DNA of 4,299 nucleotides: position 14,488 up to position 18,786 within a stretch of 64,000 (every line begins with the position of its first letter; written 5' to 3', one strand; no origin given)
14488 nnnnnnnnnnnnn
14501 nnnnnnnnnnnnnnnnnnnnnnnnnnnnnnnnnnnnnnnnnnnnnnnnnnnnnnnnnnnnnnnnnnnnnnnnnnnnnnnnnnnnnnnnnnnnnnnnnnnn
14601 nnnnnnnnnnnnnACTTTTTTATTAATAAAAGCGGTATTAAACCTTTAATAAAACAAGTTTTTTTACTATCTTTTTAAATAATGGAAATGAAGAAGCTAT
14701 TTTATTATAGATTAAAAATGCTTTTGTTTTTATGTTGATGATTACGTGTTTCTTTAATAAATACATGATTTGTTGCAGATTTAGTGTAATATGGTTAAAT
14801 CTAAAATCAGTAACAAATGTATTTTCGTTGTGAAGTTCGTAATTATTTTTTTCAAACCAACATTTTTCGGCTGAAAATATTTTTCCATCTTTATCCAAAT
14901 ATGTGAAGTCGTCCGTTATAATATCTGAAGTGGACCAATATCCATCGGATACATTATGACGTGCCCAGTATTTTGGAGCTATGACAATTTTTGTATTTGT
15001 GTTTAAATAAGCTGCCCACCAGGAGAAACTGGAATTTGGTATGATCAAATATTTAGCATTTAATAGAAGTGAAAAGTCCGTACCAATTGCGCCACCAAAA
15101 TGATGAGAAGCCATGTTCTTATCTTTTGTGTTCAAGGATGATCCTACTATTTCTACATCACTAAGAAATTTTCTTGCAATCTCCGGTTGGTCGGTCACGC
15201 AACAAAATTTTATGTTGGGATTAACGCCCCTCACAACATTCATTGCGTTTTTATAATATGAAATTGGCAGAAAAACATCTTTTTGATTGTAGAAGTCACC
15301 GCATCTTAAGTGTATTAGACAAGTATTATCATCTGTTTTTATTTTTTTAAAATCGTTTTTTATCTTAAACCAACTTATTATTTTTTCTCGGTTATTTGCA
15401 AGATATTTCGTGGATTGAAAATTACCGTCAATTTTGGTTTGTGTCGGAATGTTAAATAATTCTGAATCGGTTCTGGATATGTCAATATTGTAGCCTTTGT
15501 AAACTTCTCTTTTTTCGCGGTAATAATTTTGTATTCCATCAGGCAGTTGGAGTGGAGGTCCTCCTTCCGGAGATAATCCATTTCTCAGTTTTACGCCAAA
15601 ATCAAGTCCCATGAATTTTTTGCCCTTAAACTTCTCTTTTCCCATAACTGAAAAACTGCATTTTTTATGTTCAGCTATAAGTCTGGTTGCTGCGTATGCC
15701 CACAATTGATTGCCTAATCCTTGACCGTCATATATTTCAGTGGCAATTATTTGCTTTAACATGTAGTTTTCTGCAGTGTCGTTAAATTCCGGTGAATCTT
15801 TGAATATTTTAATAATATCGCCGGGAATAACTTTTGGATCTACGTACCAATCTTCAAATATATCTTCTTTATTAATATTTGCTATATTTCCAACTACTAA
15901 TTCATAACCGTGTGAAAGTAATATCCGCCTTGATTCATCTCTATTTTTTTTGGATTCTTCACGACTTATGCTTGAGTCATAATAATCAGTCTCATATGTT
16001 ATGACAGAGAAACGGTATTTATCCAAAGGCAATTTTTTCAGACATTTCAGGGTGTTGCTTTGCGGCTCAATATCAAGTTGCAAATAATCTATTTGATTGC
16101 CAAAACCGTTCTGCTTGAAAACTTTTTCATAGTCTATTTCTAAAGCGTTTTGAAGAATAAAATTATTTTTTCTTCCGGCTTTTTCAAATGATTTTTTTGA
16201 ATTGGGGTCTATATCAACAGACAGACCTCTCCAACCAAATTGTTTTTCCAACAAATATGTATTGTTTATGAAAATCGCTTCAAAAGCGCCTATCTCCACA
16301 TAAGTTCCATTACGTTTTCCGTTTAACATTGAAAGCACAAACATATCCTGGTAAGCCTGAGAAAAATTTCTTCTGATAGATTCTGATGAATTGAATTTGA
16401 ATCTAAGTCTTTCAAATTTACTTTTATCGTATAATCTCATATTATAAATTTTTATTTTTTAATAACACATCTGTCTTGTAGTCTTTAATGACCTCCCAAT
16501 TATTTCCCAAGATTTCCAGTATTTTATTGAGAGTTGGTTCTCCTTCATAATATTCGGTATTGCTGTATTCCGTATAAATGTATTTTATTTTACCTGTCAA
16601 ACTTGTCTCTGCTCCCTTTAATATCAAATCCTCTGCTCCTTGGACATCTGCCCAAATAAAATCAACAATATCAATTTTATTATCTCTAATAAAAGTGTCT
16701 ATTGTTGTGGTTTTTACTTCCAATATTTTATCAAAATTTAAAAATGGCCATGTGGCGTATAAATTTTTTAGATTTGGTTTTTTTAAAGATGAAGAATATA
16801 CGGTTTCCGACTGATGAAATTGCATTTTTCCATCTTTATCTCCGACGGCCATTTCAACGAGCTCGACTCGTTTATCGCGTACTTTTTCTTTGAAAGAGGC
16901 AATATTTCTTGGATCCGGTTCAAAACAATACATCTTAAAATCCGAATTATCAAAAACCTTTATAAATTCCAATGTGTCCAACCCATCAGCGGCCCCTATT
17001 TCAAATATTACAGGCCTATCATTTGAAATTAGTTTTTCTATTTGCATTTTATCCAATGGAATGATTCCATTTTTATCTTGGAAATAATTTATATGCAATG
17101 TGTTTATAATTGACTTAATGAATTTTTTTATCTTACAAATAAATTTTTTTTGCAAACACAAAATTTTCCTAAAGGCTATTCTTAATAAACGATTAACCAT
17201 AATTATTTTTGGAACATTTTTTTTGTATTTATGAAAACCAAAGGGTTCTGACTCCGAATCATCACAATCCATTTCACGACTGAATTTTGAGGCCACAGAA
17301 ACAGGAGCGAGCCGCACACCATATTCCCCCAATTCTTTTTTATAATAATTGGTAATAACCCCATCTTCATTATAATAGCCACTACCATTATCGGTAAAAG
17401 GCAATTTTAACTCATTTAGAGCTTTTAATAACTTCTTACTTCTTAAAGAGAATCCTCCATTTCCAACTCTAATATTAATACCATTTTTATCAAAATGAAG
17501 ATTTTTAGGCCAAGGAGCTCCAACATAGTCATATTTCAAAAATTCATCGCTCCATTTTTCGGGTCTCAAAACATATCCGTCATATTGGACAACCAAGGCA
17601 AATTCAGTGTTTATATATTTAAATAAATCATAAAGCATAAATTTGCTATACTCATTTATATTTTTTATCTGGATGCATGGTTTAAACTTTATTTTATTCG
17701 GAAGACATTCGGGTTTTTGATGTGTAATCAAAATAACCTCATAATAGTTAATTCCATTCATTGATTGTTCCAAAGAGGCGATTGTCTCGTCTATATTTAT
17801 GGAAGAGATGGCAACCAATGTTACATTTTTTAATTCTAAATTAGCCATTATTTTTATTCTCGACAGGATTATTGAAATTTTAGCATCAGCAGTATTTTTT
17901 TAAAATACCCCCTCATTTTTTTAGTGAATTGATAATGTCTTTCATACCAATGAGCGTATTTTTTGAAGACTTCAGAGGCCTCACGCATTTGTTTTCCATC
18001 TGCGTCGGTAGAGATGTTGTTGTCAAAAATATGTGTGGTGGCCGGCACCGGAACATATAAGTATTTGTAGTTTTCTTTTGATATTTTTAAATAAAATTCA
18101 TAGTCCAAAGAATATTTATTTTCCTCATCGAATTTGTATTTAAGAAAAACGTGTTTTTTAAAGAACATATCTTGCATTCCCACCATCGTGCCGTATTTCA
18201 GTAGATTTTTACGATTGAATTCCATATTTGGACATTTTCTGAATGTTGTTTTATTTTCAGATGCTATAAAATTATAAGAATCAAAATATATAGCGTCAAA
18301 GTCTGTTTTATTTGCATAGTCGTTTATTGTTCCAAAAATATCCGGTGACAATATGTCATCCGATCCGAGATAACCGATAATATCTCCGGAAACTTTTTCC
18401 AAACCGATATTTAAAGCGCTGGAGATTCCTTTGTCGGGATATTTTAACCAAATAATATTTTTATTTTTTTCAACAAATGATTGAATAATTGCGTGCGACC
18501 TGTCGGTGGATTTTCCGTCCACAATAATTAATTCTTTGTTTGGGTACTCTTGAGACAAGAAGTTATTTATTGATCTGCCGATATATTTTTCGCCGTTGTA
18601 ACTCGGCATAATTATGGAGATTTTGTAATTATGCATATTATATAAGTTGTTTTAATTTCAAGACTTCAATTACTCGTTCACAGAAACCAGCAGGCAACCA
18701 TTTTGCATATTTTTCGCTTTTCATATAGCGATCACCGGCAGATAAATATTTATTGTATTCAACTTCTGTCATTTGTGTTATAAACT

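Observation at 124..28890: A glycan island with an exceptional density of methyltransferases and fused methyltransferase-glycosyltransferase enzymes, next to a Wzm/Wzt exporter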

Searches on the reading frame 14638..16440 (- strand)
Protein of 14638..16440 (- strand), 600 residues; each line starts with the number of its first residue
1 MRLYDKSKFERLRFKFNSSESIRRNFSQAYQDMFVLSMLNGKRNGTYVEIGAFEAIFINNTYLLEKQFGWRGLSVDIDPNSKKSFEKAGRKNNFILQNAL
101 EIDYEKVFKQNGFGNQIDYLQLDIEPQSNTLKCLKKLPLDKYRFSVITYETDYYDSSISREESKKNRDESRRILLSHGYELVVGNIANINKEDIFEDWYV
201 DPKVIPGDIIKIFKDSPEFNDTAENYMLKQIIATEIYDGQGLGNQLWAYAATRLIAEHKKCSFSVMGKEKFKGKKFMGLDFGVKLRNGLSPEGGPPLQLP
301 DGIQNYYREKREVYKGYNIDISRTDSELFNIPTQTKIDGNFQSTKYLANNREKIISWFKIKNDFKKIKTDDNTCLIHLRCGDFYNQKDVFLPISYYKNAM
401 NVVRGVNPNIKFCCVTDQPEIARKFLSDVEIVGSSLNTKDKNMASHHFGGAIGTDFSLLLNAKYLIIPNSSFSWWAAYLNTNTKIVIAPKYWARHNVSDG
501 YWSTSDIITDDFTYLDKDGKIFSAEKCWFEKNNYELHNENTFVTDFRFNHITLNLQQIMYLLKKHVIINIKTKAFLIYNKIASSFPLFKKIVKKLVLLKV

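Call 4: search_protein_families(library=pfam, proteins=[window:14638-16440:-], max_evalue=0.01)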
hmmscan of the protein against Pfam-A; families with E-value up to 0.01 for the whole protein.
window:14638-16440:- (600 aa): 1 family
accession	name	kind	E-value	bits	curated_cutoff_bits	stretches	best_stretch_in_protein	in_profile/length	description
PF01531.22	Glyco_transf_11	-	1.8e-12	47.5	23.9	1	372-495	164-281/298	Glycosyl transferase family 11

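Call 10: search_protein_families(library=ncbifam, proteins=[window:14638-16440:-], max_evalue=0.01)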
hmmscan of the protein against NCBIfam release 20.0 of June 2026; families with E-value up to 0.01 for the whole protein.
window:14638-16440:- (600 aa): 0 families

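Call 35: find_homologous_proteins(query=window:14638-16440:-, max_evalue=0.00001)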
Query window:14638-16440:- (600 aa): 2323 proteins with E <= 0.00001 among 8000 candidates; the best 120 are listed.
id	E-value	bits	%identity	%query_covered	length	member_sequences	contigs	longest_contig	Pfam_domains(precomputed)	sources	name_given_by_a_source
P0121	0.0e+0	1377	100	100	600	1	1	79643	PF01531.23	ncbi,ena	-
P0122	6.5e-249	845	67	91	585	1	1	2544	PF01531.23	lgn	-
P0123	8.8e-226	769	61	91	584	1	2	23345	PF01531.23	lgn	-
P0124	7.4e-206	703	55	94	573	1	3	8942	PF01531.23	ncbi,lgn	-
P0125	1.8e-174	600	50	91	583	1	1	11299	PF01531.23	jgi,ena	-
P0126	7.2e-170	584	49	96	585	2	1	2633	PF01531.23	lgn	-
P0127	3.0e-168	579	50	88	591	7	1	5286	PF01531.23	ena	-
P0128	3.2e-168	579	50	87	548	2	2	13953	PF01531.23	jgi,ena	-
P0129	1.1e-167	577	50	86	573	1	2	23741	PF01531.23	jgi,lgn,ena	jgi:hypothetical protein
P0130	2.2e-166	573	51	88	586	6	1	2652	PF01531.23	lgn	-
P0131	7.4e-165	568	48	96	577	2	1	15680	PF01531.23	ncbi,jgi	jgi:hypothetical protein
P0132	5.9e-162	558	49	89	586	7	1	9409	PF01531.23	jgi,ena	jgi:hypothetical protein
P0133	1.9e-161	557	50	88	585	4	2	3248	PF01531.23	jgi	jgi:hypothetical protein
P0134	9.4e-161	554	46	90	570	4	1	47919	PF01531.23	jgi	-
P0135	1.1e-153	531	46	87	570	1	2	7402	PF01531.23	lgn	-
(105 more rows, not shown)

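Call 36: find_encoding_contigs(protein=P0121, flank=10000, max_places=3)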
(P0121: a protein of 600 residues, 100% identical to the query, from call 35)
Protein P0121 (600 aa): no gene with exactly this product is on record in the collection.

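Call 37: list_cluster_members(proteins=[P0121])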
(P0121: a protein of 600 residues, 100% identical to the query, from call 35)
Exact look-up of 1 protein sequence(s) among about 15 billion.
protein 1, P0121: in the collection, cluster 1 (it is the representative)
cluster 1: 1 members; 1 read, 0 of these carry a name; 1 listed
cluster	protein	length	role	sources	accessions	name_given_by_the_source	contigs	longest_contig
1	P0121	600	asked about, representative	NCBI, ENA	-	-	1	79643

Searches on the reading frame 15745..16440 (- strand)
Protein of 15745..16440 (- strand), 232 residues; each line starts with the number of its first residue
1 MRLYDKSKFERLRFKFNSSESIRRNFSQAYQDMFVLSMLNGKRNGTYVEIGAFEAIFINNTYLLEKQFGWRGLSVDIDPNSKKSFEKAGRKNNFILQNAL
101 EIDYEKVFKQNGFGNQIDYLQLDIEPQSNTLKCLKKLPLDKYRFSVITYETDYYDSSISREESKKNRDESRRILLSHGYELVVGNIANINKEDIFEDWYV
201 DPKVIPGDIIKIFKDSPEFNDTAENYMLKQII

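Call 52: predict_structure(alignment_id=A2)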
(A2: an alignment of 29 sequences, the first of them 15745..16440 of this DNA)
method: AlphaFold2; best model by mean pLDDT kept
length: 232 residues; sequences in the alignment: 29
mean_pLDDT: 88.4   pTM: 0.89
mean pLDDT of the five models: 88.4, 87.9, 86.2, 83.2, 83.0
residues with pLDDT >= 90: 149; 70-90: 56; 50-70: 22; < 50: 5
segments of 3 or more residues with pLDDT < 50: 1-4
pLDDT, mean of each block of 10 residues (from residue 1): 50 85 70 94 97 65 92 95 91 97 98 98 93 98 97 86 95 98 89 90 96 83 85 52
secondary structure, 60 per line:
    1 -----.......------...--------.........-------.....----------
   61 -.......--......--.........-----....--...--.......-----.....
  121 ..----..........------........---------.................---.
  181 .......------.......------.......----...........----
elements in order: H6-11 H30-38 E46-50 H62-68 E71-76 H79-87 E93-96 H104-110 E116-122 H127-136 E143-150 H160-176 E180-187 E194-200 H207-213 E218-222 H223-227

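Call 54: fold_search(model_id=the predicted structure, library=pdb)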
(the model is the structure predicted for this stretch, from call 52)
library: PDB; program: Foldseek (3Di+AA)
matches with E <= 10: 1773; with E <= 0.001: 144
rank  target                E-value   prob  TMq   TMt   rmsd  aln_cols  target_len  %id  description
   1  4qtt_D                3.6e-06  1.00  0.44  0.57   4.8       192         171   12  Structure of S. cerevisiae Bud23-Trm112 complex involved in formation of m7G1575 on 18S rRNA (apo-form) (released 2014-12-24)
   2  7xpl_E                3.6e-06  1.00  0.48  0.48   5.5       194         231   14  Crystal structure of a C/D-free RNA-guided RNA 2'-O-methyltransferase (released 2022-10-05)
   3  4qtu_B                4.7e-06  1.00  0.48  0.56   8.5       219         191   13  Structure of S. cerevisiae Bud23-Trm112 complex involved in formation of m7G1575 on 18S rRNA (SAM bound form) (released 2014-12-24)
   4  4qtt_B                5.3e-06  1.00  0.48  0.60   7.5       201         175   13  Structure of S. cerevisiae Bud23-Trm112 complex involved in formation of m7G1575 on 18S rRNA (apo-form) (released 2014-12-24)
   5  3dh0_A                5.7e-06  1.00  0.47  0.55   8.8       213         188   15  Crystal structure of a SAM dependent methyltransferase from Aquifex aeolicus (released 2008-07-15)
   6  4df3_A                6.9e-06  1.00  0.49  0.49   6.0       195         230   13  Crystal Structure of Aeropyrum pernix fibrillarin in complex with natively bound S-adenosyl-L-methionine at 1.7A (released 2012-08-08)
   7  7xpl_F                1.0e-05  1.00  0.48  0.48   5.5       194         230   14  Crystal structure of a C/D-free RNA-guided RNA 2'-O-methyltransferase (released 2022-10-05)
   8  3pla_E                1.1e-05  1.00  0.48  0.49   5.4       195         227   14  Crystal structure of a catalytically active substrate-bound box C/D RNP from Sulfolobus solfataricus (released 2011-01-26)
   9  3fpg_A                1.1e-05  1.00  0.40  0.36   5.8       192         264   16  Crystal Structure of E81Q mutant of MtNAS (released 2009-10-06)
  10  3eey_C                1.2e-05  1.00  0.51  0.61   4.3       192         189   13  CRYSTAL STRUCTURE OF PUTATIVE RRNA-METHYLASE FROM Clostridium thermocellum (released 2008-09-16)
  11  3eey_I                1.4e-05  1.00  0.51  0.61   4.4       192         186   14  CRYSTAL STRUCTURE OF PUTATIVE RRNA-METHYLASE FROM Clostridium thermocellum (released 2008-09-16)
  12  3eey_B                1.6e-05  1.00  0.51  0.60   4.3       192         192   13  CRYSTAL STRUCTURE OF PUTATIVE RRNA-METHYLASE FROM Clostridium thermocellum (released 2008-09-16)
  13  3fpe_A                1.8e-05  1.00  0.41  0.37   5.7       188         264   16  Crystal Structure of MtNAS in complex with thermonicotianamine (released 2009-10-06)
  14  4qtu_D                1.9e-05  1.00  0.45  0.56   4.6       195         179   13  Structure of S. cerevisiae Bud23-Trm112 complex involved in formation of m7G1575 on 18S rRNA (SAM bound form) (released 2014-12-24)
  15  5oql_R                2.4e-05  1.00  0.44  0.42   5.3       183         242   11  Cryo-EM structure of the 90S pre-ribosome from Chaetomium thermophilum (released 2017-10-11)
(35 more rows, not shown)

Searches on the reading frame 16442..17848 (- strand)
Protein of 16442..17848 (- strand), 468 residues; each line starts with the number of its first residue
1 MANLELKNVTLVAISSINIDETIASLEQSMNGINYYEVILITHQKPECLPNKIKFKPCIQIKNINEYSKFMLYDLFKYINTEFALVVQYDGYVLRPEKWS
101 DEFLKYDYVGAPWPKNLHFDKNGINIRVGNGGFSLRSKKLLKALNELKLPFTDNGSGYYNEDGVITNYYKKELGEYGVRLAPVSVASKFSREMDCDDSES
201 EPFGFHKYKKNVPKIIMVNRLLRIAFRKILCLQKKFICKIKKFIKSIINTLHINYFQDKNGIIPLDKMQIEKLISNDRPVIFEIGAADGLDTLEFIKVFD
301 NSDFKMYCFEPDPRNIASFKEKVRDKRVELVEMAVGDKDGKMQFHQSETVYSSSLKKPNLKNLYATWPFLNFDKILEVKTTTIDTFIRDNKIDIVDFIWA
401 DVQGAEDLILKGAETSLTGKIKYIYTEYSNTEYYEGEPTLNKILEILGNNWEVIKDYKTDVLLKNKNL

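Call 4: search_protein_families(library=pfam, proteins=[window:16442-17848:-], max_evalue=0.01)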
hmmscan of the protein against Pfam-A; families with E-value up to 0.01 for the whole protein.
window:16442-17848:- (468 aa): 2 families
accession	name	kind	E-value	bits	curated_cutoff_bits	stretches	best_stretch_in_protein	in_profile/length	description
PF18922.5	DUF5672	-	7.9e-25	87.9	24.4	1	55-206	7-164/164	Protein of unknown function (DUF5672)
PF05050.19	Methyltransf_21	-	4.9e-19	69.5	22.7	1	283-447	1-166/173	Methyltransferase FkbM domain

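Call 10: search_protein_families(library=ncbifam, proteins=[window:16442-17848:-], max_evalue=0.01)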
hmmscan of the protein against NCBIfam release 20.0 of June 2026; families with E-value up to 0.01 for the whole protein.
window:16442-17848:- (468 aa): 1 family
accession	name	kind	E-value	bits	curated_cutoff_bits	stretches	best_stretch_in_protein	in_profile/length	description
TIGR01444.1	fkbM_fam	subfamily_domain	4.6e-24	85.5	37.7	1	280-429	1-143/143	FkbM family methyltransferase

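Call 66: search_solved_structures(query=window:16442-17848:-, max_evalue=1)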
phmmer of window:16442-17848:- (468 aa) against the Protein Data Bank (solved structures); distinct sequences matched with E-value up to 1: 0.

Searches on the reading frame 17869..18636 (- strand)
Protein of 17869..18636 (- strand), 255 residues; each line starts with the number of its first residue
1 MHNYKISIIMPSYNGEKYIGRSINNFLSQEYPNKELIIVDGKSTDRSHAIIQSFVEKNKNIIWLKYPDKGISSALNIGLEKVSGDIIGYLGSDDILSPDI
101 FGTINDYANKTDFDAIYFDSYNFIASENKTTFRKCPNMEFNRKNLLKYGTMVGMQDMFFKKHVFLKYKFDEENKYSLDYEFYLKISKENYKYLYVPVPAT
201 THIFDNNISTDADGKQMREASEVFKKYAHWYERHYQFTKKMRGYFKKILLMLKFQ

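Call 4: search_protein_families(library=pfam, proteins=[window:17869-18636:-], max_evalue=0.01)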
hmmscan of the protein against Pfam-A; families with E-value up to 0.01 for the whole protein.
window:17869-18636:- (255 aa): 3 families
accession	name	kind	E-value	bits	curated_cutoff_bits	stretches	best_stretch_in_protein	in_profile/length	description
PF00535.33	Glycos_transf_2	-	3.6e-28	99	23.3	1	7-159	1-158/168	Glycosyl transferase family 2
PF10111.15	Glyco_tranf_2_2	-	1.1e-10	41.9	27.3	1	7-187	1-201/276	Glycosyltransferase like family 2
PF13641.12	Glyco_tranf_2_3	-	2.9e-10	41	27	1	6-205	3-214/230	Glycosyltransferase like family 2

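Call 20: search_protein_families(library=ncbifam, proteins=[window:17869-18636:-], max_evalue=0.00001)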
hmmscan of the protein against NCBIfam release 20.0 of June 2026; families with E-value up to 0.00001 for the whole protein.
window:17869-18636:- (255 aa): 15 families
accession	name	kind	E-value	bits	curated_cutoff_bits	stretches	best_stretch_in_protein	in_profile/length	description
NF007482.0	PRK10073.1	equivalog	1.4e-21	76.9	423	1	4-141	6-142/334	glycosyltransferase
NF047683.1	TeichurnBiosyTuaG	equivalog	1e-18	67.9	400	1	4-147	6-150/252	teichuronic acid biosynthesis protein TuaG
TIGR04283.1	glyco_like_mftF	equivalog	5.2e-16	58.9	182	1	6-196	1-179/221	TIGR04283 family arsenosugar biosynthesis glycosyltransferase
TIGR03937.1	PgaC_IcaA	equivalog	3.2e-14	52.7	422.3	1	4-100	45-142/407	poly-beta-1,6-N-acetyl-D-glucosamine synthase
NF038299.1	EPS_HpsN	equivalog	3.9e-13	49.1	425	1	5-139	2-141/317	hormogonium polysaccharide biosynthesis glycosyltransferase HpsN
NF053739.1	GlytfEpsEBac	equivalog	9.6e-13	47.7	450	1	5-98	2-97/265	glycosyltransferase EpsE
TIGR04017.1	WcaA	equivalog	5.8e-12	45.8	495.75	1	3-240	4-238/279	colanic acid biosynthesis glycosyltransferase WcaA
NF007453.0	PRK10018.1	equivalog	1.1e-11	44.9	382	1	3-239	5-238/280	colanic acid biosynthesis glycosyltransferase WcaA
NF038302.1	EPS_HpsE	equivalog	1.4e-10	40.6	300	1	5-110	2-113/307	hormogonium polysaccharide biosynthesis glycosyltransferase HpsE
NF050050.1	ProtGlycPglI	equivalog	1.7e-10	40.7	500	1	5-228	3-224/306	GalNAc(5)-diNAcBac-PP-undecaprenol beta-1,3-glucosyltransferase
TIGR03111.1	glyc2_xrt_Gpos1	hypoth_equivalog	7.7e-10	38.1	363.95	1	5-114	50-163/439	TIGR03111 family XrtG-associated glycosyltransferase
TIGR04009.1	wcaE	equivalog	1.8e-09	37.3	369.2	1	10-194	10-187/248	colanic acid biosynthesis glycosyltransferase WcaE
NF010496.0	PRK13915.1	equivalog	2.3e-06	26.9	262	1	4-93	31-126/307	glucosyl-3-phosphoglycerate synthase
NF041394.1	GtaseAglG_Halo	equivalog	3.3e-06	26.6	440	1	5-102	2-101/304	glucosyl-dolichyl phosphate glucuronosyltransferase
NF047588.1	GlcsyltransPgfSStrep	equivalog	9.7e-06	25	500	0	5-98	2-100/308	glycosyltransferase PgfS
